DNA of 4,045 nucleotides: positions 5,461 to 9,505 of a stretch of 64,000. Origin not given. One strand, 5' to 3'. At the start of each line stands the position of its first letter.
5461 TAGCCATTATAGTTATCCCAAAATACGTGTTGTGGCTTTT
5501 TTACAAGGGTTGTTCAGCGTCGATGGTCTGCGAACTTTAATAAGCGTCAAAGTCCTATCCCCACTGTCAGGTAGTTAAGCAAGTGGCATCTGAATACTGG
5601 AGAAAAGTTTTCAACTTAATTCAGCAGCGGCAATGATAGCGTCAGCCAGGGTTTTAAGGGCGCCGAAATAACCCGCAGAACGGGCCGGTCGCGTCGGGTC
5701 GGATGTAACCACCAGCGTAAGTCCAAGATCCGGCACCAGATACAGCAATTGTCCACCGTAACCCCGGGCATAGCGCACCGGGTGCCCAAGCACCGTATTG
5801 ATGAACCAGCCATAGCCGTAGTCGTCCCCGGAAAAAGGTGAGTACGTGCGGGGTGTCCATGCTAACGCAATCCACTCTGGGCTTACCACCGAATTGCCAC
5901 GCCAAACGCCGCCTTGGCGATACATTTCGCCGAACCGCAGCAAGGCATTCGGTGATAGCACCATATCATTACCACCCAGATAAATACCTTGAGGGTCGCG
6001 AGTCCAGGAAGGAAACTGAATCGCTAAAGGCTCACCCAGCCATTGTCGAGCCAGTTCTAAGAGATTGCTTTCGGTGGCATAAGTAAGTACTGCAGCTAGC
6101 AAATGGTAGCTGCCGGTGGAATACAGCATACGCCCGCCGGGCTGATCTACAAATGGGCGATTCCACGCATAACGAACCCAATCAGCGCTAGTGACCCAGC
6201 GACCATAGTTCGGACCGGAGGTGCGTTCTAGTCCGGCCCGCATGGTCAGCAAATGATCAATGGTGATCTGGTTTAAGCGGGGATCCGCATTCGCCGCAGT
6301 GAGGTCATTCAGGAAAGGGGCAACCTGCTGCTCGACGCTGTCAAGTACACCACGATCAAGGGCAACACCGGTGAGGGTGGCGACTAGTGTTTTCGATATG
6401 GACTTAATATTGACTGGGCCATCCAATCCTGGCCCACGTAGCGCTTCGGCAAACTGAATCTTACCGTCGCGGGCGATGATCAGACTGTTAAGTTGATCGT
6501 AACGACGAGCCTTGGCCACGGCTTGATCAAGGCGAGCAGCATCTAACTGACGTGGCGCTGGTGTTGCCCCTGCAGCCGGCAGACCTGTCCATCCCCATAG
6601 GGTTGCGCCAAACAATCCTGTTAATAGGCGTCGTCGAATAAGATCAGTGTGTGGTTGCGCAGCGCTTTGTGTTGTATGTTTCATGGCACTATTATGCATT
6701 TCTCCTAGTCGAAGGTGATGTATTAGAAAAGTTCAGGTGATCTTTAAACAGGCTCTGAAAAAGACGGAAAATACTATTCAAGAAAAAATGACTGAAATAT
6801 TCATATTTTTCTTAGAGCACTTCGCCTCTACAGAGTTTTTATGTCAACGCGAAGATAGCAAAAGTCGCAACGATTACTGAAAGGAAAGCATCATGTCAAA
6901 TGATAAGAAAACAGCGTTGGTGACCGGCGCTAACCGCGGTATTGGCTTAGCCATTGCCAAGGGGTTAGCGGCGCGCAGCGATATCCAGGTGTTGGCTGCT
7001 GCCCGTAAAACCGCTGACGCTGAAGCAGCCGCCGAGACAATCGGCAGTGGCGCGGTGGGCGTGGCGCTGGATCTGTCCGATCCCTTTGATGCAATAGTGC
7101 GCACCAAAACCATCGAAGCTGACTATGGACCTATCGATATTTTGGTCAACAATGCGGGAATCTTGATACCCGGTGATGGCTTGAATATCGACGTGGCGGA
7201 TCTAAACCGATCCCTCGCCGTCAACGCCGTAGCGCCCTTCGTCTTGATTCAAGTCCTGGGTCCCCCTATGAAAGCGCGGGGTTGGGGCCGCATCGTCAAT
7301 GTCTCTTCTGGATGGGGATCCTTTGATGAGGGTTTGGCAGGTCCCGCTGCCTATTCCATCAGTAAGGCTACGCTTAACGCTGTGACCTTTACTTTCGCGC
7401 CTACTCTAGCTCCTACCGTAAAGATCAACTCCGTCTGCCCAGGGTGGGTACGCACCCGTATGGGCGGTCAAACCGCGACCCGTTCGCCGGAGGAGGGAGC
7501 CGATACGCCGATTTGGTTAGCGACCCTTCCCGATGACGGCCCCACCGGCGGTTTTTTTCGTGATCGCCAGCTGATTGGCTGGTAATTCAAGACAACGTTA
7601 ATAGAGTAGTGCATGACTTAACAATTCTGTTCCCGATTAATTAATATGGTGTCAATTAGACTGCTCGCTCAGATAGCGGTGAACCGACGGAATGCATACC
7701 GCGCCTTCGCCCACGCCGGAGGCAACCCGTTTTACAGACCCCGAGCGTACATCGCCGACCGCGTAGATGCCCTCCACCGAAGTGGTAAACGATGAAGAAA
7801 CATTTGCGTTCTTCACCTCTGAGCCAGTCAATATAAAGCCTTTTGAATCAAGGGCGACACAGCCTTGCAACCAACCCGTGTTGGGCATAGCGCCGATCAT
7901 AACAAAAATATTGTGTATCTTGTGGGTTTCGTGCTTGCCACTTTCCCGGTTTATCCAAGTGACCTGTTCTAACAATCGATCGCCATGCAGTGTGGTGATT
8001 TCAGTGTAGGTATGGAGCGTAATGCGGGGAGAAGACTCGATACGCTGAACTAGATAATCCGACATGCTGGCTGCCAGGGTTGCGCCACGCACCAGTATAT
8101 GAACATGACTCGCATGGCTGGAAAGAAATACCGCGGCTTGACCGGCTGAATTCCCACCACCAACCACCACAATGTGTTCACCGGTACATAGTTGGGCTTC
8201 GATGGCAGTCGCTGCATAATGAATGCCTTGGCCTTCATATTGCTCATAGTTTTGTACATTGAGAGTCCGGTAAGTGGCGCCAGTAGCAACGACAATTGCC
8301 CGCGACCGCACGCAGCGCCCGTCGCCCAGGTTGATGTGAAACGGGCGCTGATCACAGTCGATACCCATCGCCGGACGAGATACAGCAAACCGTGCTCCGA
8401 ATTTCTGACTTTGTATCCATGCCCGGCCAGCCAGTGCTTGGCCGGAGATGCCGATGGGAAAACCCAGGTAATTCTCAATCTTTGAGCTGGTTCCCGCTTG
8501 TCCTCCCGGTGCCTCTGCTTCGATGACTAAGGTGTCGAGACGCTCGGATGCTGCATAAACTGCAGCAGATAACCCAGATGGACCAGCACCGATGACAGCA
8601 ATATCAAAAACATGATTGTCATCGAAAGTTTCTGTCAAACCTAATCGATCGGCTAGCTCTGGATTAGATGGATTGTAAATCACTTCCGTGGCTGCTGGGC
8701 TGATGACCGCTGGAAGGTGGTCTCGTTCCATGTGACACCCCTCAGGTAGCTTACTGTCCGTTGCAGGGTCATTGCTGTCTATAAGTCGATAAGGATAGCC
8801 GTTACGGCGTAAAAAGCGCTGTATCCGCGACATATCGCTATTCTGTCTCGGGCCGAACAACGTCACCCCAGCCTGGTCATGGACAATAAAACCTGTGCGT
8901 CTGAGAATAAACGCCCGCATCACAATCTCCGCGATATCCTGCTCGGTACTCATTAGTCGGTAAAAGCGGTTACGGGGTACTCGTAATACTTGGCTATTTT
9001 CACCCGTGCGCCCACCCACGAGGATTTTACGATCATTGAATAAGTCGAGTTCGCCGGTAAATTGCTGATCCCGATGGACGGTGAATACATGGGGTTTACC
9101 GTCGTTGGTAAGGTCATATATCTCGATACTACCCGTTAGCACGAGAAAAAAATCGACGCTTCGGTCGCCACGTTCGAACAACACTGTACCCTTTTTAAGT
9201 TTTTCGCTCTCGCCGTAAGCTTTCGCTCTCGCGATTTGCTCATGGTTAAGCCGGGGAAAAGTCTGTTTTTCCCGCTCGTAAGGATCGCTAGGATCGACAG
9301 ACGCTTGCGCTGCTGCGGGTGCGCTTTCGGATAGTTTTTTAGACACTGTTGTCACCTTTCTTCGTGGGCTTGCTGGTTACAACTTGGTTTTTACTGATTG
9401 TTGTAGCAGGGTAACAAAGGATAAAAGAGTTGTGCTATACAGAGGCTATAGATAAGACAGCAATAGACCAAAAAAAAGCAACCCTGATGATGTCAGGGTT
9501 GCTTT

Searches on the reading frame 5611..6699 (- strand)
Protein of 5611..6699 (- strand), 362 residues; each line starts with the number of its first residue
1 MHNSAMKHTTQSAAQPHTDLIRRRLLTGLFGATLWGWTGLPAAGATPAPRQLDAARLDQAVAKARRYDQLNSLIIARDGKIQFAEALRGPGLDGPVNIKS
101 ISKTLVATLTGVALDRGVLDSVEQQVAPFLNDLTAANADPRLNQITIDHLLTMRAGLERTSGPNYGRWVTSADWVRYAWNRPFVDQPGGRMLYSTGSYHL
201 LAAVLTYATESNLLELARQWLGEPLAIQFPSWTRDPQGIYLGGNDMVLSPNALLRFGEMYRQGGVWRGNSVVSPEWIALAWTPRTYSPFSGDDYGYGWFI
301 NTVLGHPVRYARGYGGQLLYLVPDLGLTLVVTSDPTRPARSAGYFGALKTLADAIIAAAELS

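Call 25: search_protein_families(library=pfam, proteins=[window:5611-6699:-], max_evalue=0.00001)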
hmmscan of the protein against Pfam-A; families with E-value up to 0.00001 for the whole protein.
window:5611-6699:- (362 aa): 1 family
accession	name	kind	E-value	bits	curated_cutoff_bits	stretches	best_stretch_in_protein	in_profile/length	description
PF00144.29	Beta-lactamase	-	2.7e-20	73.3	27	1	73-338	19-313/329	Beta-lactamase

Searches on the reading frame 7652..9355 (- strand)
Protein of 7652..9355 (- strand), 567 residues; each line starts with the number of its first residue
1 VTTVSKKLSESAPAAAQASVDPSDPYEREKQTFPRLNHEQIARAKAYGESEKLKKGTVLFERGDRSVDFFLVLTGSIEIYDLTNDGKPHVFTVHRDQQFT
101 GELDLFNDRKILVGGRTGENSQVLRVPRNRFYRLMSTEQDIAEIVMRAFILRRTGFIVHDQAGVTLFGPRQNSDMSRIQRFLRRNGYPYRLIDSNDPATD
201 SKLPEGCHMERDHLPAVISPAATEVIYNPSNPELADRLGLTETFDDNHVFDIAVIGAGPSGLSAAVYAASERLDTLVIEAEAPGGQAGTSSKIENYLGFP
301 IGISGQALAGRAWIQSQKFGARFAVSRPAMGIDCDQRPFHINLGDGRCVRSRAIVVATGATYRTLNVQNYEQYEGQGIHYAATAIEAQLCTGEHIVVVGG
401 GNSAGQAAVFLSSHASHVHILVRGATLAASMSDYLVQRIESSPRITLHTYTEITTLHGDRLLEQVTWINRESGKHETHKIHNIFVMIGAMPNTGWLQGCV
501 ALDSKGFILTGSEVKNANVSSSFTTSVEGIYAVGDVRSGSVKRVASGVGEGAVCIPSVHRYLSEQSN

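Call 25: search_protein_families(library=pfam, proteins=[window:7652-9355:-], max_evalue=0.00001)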
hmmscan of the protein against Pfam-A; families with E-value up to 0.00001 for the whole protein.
window:7652-9355:- (567 aa): 8 families
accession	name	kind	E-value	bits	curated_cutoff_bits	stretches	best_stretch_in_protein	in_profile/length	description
PF07992.20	Pyr_redox_2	-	1.1e-33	117.4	26.1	1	250-551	1-291/291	Pyridine nucleotide-disulphide oxidoreductase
PF13738.12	Pyr_redox_3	-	2.2e-17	63.7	30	1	339-523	114-302/305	Pyridine nucleotide-disulphide oxidoreductase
PF00027.35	cNMP_binding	-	2.4e-15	56.7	27.5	1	51-137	2-88/89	Cyclic nucleotide-binding domain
PF00070.33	Pyr_redox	-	1.4e-10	42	22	1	394-460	1-70/82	Pyridine nucleotide-disulphide oxidoreductase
PF01266.30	DAO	-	1.2e-07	32.1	27.9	1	251-292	1-44/353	FAD dependent oxidoreductase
PF13450.12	NAD_binding_8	-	2.5e-07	31.3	21.9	0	254-291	1-39/68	NAD(P)-binding Rossmann-like domain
PF01946.23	Thi4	-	3.6e-07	30.1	26.2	1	242-288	10-58/235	Thi4 family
PF13434.12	Lys_Orn_oxgnase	-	1.5e-06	28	21.3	0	344-443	141-241/339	L-lysine 6-monooxygenase/L-ornithine 5-monooxygenase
